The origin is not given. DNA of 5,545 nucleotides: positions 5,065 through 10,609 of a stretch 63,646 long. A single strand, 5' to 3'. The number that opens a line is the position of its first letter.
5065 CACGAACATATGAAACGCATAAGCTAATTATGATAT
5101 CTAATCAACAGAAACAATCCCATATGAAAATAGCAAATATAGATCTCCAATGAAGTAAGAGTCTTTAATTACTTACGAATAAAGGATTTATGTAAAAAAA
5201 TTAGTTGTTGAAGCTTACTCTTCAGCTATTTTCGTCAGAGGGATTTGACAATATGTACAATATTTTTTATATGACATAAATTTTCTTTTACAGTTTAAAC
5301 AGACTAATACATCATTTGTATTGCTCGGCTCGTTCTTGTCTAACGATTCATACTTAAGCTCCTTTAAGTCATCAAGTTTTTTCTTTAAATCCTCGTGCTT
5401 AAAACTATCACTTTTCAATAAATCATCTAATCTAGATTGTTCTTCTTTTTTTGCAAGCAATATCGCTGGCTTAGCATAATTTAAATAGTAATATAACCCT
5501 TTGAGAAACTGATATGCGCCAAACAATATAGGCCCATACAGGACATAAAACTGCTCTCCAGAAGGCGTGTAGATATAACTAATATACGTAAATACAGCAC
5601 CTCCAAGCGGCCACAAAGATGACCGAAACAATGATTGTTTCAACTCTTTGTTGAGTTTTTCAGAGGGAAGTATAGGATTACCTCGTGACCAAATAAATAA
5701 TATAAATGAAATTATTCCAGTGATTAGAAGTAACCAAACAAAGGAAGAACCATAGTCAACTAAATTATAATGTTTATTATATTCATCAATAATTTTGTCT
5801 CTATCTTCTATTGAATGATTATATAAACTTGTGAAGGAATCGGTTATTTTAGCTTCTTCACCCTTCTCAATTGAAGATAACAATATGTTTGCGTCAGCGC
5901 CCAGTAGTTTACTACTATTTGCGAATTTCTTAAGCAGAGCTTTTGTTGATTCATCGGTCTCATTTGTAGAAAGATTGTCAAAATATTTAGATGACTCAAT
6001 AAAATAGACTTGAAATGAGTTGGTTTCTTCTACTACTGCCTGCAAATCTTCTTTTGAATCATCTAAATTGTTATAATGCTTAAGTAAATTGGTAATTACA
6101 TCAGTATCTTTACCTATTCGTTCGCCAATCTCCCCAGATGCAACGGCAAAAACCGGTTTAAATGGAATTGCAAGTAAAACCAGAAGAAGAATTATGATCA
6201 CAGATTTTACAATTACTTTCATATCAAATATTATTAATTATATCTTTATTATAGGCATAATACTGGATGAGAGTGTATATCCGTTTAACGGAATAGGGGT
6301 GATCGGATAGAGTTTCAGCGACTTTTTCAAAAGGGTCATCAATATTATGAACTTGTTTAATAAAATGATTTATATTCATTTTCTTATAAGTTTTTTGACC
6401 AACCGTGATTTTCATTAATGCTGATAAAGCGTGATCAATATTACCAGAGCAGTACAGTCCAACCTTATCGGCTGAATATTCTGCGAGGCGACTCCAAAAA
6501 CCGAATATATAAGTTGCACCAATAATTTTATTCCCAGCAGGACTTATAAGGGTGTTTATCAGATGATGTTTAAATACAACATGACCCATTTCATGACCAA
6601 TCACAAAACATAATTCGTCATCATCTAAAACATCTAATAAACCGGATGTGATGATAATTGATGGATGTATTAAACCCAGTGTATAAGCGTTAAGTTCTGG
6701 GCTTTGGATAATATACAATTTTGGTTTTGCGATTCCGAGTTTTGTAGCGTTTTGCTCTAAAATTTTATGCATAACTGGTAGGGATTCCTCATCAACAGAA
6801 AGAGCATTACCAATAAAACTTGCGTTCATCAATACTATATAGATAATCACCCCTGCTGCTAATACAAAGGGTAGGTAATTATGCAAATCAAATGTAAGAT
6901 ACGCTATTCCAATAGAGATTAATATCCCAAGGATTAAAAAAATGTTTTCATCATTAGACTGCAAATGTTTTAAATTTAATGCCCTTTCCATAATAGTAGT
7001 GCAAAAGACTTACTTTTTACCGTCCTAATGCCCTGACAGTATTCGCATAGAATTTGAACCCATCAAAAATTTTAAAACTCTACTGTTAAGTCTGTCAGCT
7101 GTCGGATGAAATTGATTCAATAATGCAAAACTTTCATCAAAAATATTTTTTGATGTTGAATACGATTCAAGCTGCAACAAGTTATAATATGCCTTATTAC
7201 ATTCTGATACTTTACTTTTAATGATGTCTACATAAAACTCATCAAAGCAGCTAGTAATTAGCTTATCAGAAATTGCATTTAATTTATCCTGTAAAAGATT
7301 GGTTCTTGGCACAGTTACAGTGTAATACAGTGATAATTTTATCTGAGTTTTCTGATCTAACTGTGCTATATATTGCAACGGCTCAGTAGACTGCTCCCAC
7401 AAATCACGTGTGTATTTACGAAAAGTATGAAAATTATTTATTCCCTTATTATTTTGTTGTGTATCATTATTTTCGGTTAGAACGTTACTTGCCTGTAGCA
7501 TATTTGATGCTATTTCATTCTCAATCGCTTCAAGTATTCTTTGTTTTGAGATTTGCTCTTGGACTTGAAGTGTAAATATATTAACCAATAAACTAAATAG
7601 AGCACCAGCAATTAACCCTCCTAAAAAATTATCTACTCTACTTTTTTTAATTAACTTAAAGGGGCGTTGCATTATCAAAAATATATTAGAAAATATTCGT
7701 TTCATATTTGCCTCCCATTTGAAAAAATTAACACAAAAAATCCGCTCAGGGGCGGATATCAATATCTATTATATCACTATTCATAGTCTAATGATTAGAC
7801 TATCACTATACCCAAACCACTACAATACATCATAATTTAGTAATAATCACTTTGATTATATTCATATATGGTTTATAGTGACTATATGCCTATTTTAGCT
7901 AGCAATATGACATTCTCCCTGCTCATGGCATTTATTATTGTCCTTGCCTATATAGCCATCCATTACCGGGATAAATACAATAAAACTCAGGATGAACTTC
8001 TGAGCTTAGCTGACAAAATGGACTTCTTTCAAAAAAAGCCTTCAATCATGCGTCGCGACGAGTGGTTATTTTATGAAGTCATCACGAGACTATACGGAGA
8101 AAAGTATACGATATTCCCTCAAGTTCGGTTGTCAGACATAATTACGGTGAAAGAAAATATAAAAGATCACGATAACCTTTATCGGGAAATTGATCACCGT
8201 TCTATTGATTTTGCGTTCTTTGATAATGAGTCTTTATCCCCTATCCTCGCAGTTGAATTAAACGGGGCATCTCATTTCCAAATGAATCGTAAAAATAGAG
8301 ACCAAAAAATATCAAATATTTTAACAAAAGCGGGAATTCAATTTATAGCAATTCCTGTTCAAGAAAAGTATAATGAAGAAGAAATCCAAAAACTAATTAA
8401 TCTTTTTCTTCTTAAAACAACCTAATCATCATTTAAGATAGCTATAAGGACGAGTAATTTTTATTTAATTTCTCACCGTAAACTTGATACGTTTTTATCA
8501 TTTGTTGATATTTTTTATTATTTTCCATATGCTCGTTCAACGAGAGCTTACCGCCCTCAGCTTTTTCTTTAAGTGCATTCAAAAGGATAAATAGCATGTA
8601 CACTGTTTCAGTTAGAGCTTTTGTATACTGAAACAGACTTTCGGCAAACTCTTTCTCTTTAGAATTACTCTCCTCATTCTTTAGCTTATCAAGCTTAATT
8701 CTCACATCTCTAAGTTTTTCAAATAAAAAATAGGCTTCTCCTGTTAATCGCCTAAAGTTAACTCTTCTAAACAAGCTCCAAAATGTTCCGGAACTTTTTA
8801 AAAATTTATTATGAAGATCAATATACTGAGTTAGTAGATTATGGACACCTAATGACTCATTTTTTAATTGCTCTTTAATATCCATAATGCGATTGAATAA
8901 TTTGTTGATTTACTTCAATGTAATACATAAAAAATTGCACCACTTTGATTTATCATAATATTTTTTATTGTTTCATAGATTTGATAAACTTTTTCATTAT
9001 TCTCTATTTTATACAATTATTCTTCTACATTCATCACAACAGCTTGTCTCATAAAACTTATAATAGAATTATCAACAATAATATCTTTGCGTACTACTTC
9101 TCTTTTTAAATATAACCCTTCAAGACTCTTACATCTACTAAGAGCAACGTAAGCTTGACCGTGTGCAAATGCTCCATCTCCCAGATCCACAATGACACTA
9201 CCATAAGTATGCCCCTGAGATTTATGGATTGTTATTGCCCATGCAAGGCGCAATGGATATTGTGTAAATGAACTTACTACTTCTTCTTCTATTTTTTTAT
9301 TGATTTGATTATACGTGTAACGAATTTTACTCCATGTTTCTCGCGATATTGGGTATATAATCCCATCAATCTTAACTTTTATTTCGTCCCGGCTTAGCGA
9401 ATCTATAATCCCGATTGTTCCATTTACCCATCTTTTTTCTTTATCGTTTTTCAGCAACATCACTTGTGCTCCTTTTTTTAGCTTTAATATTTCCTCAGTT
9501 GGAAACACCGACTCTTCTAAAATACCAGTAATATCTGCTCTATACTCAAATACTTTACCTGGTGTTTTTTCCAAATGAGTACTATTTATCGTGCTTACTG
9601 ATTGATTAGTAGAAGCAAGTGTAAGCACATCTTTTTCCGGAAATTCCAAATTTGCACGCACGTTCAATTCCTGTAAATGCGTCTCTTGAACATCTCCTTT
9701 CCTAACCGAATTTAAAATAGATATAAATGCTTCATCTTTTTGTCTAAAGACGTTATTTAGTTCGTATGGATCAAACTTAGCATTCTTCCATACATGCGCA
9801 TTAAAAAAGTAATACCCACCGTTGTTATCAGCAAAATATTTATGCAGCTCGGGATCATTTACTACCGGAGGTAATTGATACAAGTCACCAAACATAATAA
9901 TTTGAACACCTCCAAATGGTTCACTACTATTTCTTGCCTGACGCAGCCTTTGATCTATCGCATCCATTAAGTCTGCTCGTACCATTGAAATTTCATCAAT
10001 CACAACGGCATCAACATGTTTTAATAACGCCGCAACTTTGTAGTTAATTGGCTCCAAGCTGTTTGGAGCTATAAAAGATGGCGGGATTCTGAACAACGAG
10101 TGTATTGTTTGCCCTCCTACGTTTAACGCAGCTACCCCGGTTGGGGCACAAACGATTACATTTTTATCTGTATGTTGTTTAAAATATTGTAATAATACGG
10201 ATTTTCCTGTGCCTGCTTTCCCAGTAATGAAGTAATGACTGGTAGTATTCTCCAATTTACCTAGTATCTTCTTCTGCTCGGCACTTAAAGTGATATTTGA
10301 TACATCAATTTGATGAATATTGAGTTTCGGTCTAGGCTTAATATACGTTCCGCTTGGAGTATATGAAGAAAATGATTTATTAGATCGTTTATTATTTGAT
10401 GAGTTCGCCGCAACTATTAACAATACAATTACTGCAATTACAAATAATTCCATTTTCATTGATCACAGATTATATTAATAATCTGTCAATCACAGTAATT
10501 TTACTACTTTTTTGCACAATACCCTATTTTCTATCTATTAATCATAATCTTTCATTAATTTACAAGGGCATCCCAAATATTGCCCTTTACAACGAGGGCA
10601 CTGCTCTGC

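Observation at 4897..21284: Two sibling integrase elements stacked in tandem in the 3' end of ftsZ, with an att core that encodes the FtsA-docking peptide of FtsZ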

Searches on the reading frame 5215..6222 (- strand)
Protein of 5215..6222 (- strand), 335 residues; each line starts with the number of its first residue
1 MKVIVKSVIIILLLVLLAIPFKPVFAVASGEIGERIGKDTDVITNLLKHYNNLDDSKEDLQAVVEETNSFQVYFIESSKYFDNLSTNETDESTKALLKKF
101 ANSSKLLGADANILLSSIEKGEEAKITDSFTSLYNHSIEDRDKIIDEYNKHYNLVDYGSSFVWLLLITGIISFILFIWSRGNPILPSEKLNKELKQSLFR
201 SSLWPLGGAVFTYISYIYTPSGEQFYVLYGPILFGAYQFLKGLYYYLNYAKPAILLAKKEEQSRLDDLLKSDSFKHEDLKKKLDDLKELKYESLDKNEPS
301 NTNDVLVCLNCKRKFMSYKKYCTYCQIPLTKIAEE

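Call 10: search_protein_families(library=pfam, proteins=[window:5215-6222:-], max_evalue=0.01)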
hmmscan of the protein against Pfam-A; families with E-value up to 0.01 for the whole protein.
window:5215-6222:- (335 aa): 0 families

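Call 62: search_protein_families(library=padloc, proteins=[window:5215-6222:-], max_evalue=0.001)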
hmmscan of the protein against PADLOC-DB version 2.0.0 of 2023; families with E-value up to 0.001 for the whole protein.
window:5215-6222:- (335 aa): 0 families

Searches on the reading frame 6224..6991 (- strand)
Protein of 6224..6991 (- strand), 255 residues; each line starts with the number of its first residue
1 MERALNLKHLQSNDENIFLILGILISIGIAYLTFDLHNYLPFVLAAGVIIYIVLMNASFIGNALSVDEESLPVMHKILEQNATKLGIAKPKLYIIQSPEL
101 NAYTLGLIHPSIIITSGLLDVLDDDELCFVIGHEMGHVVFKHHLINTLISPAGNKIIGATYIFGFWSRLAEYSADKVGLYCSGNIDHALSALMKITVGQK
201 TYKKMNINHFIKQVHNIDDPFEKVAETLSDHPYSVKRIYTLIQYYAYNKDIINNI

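Call 10: search_protein_families(library=pfam, proteins=[window:6224-6991:-], max_evalue=0.01)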
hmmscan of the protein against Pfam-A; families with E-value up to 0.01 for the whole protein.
window:6224-6991:- (255 aa): 3 families
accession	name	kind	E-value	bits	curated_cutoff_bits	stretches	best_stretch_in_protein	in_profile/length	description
PF01435.24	Peptidase_M48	-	1.2e-26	94.1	20.3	2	74-155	7-93/186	Peptidase family M48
PF05569.17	Peptidase_M56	-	4e-05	23.4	31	1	38-149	100-215/296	BlaR1 peptidase M56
PF02378.23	PTS_EIIC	-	0.0011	18.6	30.7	1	17-70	53-103/319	Phosphotransferase system, EIIC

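Call 62: search_protein_families(library=padloc, proteins=[window:6224-6991:-], max_evalue=0.001)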
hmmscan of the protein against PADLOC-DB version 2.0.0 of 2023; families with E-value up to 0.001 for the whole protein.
window:6224-6991:- (255 aa): 0 families

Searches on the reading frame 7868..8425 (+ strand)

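Call 10: search_protein_families(library=pfam, proteins=[window:7868-8425:+], max_evalue=0.01)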
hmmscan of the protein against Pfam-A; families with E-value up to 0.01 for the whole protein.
window:7868-8425:+ (185 aa): 3 families
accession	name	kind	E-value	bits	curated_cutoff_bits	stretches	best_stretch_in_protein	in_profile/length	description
PF10881.14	DUF2726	-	6.6e-24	84.5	24.7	1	59-177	3-123/126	Protein of unknown function (DUF2726)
PF18741.7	MTES_1575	-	0.00052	20.5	38.2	1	108-174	22-90/96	REase_MTES_1575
PF07131.17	DUF1382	-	0.0055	17.2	27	0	148-173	15-40/60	Protein of unknown function (DUF1382)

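Call 62: search_protein_families(library=padloc, proteins=[window:7868-8425:+], max_evalue=0.001)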
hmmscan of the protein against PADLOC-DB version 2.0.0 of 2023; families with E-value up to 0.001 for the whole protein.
window:7868-8425:+ (185 aa): 1 family
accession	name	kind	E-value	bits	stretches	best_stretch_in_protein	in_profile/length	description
PDLC00612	ZorB1|ZorB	-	0.00056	17.5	1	13-77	23-63/293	MotB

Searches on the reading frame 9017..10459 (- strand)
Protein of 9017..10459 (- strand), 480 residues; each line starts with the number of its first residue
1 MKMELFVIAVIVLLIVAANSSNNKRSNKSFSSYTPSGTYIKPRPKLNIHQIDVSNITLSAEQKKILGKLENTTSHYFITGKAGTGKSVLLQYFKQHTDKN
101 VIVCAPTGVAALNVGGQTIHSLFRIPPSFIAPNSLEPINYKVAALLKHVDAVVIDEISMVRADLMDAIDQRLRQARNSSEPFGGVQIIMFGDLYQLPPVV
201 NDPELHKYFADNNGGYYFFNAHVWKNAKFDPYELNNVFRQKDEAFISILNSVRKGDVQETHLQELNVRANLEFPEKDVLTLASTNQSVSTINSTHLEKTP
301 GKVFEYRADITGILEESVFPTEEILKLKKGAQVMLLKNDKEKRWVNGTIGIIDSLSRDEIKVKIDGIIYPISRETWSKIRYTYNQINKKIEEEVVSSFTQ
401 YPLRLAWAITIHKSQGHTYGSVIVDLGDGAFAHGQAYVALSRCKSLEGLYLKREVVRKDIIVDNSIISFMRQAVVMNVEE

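Call 11: search_protein_families(library=pfam, proteins=[window:9017-10459:-], max_evalue=0.01)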
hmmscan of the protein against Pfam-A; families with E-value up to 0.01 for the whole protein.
window:9017-10459:- (480 aa): 12 families
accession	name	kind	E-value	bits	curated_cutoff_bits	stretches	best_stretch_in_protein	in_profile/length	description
PF05970.20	PIF1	-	5.5e-35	121.4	25.9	1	58-260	2-220/223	PIF1-like helicase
PF13604.12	AAA_30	-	3.1e-16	60.1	27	1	57-264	1-179/191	AAA domain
PF13245.12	AAA_19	-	5.3e-11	43.3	25.1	1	72-199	10-132/134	AAA domain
PF02689.20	Herpes_Helicase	-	2.4e-08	32.9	27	1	395-470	719-795/808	Helicase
PF13401.12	AAA_22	-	6.4e-07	30.2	27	1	72-192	4-123/130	AAA domain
PF21530.3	Pif1_2B_dom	-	4e-06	26.9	23.9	1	321-353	12-45/47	DNA helicase Pif1, 2B domain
PF13479.12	AAA_24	-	5.2e-05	23.6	27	1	76-178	5-94/195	AAA domain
PF18335.7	SH3_13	-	6.1e-05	23.2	41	1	327-364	26-63/65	ATP-dependent RecD-like DNA helicase SH3 domain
PF13538.12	UvrD_C_2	-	7e-05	23.1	27.4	1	405-443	1-45/52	UvrD-like helicase C-terminal domain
PF13191.12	AAA_16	-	0.00036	21.5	32.6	1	71-112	22-63/167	AAA ATPase domain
PF13086.12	AAA_11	-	0.0038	17.5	27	0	58-114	2-68/257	AAA domain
PF12775.13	AAA_7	-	0.0039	17.2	25.8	0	42-102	3-62/181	P-loop containing dynein motor region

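Call 62: search_protein_families(library=padloc, proteins=[window:9017-10459:-], max_evalue=0.001)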
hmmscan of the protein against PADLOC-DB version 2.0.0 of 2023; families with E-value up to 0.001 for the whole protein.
window:9017-10459:- (480 aa): 13 families
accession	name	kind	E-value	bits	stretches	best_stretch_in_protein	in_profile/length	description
PDLC05065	PDC-S68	-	2.7e-21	73.1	2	60-199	608-745/1221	-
PDLC05064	PDC-S68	-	5.1e-18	62.2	2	53-199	681-824/1273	-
PDLC01734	typeIV_RecD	-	5.5e-17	59.3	1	55-445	337-710/763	RecD_0_IVD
PDLC05035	PDC-S53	-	5.5e-16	55.8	2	59-258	496-663/900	-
PDLC01148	RecD_like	-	3.5e-15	53.3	2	54-200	310-446/719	RecD/Tra ATPase fused to N-terminal HHH domain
PDLC05066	PDC-S68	-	1.7e-14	50.9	2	60-199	581-721/1202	-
PDLC04475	PDC-M16A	-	4.2e-12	43.4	2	54-112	8-73/721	-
PDLC04476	PDC-M16A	-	2.1e-10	37.7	1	56-355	3-325/691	-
PDLC04472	PDC-M16A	-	6.2e-10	36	1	43-114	206-284/930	-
PDLC04474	PDC-M16A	-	1.3e-07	28.4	0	31-117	190-282/917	-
PDLC02372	Nhi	-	2.4e-06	24.5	1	58-192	183-296/470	-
PDLC02350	AbiO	-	9.5e-06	22.6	1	57-174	178-283/468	AbiO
PDLC04140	mad8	-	1.4e-05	22.7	1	71-178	25-117/314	mads_8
